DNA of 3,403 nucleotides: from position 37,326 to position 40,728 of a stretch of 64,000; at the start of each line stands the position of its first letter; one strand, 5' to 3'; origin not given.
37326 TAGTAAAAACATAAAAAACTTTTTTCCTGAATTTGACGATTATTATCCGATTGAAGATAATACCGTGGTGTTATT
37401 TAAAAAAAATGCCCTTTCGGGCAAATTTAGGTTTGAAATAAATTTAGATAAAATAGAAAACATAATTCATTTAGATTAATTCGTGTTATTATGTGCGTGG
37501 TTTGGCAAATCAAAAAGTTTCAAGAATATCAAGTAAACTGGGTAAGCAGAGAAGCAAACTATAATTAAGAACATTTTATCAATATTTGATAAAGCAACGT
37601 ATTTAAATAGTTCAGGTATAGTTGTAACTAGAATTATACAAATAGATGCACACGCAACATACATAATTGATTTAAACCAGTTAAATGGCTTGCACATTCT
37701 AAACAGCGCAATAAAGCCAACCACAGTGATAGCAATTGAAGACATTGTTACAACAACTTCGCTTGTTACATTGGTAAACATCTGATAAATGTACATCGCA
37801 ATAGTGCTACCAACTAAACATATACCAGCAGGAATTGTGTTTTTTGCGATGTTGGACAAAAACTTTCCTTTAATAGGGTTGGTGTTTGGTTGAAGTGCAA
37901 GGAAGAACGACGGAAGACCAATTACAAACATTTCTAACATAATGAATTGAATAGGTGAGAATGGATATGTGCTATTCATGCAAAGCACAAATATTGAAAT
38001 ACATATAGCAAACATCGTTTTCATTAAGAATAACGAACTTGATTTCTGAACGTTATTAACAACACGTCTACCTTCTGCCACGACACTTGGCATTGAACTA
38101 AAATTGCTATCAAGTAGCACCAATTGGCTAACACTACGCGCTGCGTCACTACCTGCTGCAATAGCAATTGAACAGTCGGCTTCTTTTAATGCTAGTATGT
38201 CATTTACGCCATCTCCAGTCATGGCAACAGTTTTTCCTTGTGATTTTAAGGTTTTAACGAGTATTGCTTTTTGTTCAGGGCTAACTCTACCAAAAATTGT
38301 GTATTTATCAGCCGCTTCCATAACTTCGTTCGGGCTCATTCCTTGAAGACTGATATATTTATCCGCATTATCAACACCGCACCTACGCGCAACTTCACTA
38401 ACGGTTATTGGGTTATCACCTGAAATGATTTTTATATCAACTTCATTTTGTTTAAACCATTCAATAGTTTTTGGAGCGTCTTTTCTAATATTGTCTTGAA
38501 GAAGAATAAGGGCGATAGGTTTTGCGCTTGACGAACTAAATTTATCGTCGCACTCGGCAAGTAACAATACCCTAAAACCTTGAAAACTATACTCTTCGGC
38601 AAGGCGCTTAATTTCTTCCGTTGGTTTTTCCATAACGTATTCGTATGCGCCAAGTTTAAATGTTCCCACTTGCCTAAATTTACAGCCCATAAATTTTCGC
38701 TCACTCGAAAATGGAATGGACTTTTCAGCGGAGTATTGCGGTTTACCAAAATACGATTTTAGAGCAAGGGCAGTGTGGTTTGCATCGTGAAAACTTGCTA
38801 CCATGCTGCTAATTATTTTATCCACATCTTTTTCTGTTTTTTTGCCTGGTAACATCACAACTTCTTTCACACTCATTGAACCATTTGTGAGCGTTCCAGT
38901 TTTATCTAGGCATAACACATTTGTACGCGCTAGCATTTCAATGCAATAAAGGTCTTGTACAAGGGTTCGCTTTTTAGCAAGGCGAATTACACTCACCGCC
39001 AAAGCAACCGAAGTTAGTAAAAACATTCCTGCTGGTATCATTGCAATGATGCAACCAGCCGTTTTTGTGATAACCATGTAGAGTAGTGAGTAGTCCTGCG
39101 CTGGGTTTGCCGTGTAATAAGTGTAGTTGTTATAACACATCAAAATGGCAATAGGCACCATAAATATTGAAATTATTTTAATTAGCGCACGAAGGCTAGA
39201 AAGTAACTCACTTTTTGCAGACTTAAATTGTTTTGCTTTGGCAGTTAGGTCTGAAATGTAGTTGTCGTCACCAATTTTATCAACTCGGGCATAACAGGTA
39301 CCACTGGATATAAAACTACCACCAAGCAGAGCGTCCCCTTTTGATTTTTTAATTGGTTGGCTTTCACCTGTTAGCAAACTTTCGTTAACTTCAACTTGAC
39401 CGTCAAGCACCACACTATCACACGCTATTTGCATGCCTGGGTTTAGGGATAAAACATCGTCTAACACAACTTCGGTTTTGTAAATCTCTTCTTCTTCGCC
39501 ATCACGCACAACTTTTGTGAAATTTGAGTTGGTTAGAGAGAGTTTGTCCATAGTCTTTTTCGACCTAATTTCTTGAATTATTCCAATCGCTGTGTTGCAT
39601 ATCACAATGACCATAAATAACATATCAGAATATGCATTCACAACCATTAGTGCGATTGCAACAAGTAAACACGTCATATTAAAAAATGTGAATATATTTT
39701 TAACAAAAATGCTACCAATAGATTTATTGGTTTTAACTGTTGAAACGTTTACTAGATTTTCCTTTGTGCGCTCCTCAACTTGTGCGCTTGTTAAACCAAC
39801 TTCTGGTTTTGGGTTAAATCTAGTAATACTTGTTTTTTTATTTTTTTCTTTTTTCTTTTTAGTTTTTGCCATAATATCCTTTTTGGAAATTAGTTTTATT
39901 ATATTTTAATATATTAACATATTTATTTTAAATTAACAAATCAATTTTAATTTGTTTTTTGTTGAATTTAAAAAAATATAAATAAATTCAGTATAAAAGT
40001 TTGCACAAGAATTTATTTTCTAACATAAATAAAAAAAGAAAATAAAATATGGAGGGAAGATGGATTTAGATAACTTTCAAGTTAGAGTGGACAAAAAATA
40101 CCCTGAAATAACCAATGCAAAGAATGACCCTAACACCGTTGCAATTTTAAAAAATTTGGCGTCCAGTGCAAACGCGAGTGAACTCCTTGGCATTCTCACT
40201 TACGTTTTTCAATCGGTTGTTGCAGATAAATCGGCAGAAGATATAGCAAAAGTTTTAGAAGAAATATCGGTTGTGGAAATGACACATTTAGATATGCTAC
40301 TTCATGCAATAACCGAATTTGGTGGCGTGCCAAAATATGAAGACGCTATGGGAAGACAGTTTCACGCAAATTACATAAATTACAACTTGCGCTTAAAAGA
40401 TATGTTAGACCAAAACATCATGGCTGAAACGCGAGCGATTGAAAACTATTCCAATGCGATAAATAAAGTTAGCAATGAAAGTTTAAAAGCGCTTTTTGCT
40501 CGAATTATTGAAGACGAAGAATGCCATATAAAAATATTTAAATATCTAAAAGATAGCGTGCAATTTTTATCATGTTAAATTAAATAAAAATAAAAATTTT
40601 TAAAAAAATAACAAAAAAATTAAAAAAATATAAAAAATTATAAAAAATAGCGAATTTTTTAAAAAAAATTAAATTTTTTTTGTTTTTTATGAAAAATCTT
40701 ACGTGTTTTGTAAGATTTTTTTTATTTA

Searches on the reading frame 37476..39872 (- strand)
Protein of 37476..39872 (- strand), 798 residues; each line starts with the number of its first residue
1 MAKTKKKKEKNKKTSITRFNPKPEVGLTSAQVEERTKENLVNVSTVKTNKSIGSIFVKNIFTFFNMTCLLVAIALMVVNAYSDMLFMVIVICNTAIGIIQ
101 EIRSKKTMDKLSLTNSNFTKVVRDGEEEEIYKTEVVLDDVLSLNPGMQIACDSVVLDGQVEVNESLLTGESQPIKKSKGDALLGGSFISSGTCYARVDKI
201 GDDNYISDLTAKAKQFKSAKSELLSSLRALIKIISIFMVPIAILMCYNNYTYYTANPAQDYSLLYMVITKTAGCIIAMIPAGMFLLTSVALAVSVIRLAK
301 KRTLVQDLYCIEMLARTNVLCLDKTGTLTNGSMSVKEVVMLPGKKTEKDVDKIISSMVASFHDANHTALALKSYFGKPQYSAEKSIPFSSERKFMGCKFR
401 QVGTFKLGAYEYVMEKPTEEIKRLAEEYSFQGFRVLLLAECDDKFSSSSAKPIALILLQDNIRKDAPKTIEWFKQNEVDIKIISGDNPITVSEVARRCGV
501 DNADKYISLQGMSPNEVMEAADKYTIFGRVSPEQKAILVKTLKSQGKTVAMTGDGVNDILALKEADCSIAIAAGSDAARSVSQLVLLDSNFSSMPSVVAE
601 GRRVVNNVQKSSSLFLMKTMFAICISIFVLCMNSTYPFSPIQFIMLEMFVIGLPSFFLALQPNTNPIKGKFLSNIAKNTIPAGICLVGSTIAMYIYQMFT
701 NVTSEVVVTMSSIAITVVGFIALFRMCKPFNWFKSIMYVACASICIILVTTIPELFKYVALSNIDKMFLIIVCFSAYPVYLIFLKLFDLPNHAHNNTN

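Call 14: search_protein_families(library=pfam, proteins=[window:37476-39872:-], max_evalue=0.01)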
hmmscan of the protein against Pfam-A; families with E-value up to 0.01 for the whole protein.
window:37476-39872:- (798 aa): 4 families
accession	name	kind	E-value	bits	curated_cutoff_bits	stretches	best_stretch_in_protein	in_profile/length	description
PF00122.25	E1-E2_ATPase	-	1.5e-38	132.5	28.1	1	117-301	5-181/181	E1-E2 ATPase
PF00702.32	Hydrolase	-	1.6e-20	74.7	26.4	1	319-566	3-191/191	haloacid dehalogenase-like hydrolase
PF00690.31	Cation_ATPase_N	-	0.00075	19.5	20.4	1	14-73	8-67/69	Cation transporter/ATPase, N-terminus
PF08282.18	Hydrolase_3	-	0.00092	19.4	20.9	1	538-590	195-247/255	haloacid dehalogenase-like hydrolase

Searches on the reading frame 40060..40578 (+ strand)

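Call 14: search_protein_families(library=pfam, proteins=[window:40060-40578:+], max_evalue=0.01)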
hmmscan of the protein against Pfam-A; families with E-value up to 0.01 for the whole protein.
window:40060-40578:+ (172 aa): 7 families
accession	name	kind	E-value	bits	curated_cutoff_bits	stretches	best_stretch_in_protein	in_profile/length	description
PF02915.23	Rubrerythrin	-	3.8e-13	50.4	22.8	1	36-163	5-136/137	Rubrerythrin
PF00210.30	Ferritin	-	2.8e-09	37.5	24.5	1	50-161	21-133/142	Ferritin-like domain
PF09537.16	DUF2383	-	5.8e-06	26.9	30.8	1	114-158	4-48/111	Domain of unknown function (DUF2383)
PF05067.18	Mn_catalase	-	7.2e-05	22.3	27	0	82-160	110-187/284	Manganese containing catalase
PF07875.18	Coat_F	-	0.0011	19.6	25.7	1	113-163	3-54/63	Coat F domain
PF13668.12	Ferritin_2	-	0.0015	19.1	24.7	1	50-156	29-128/138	Ferritin-like domain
PF12902.13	Ferritin-like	-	0.0061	16.9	22.3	0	41-141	8-93/221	Ferritin-like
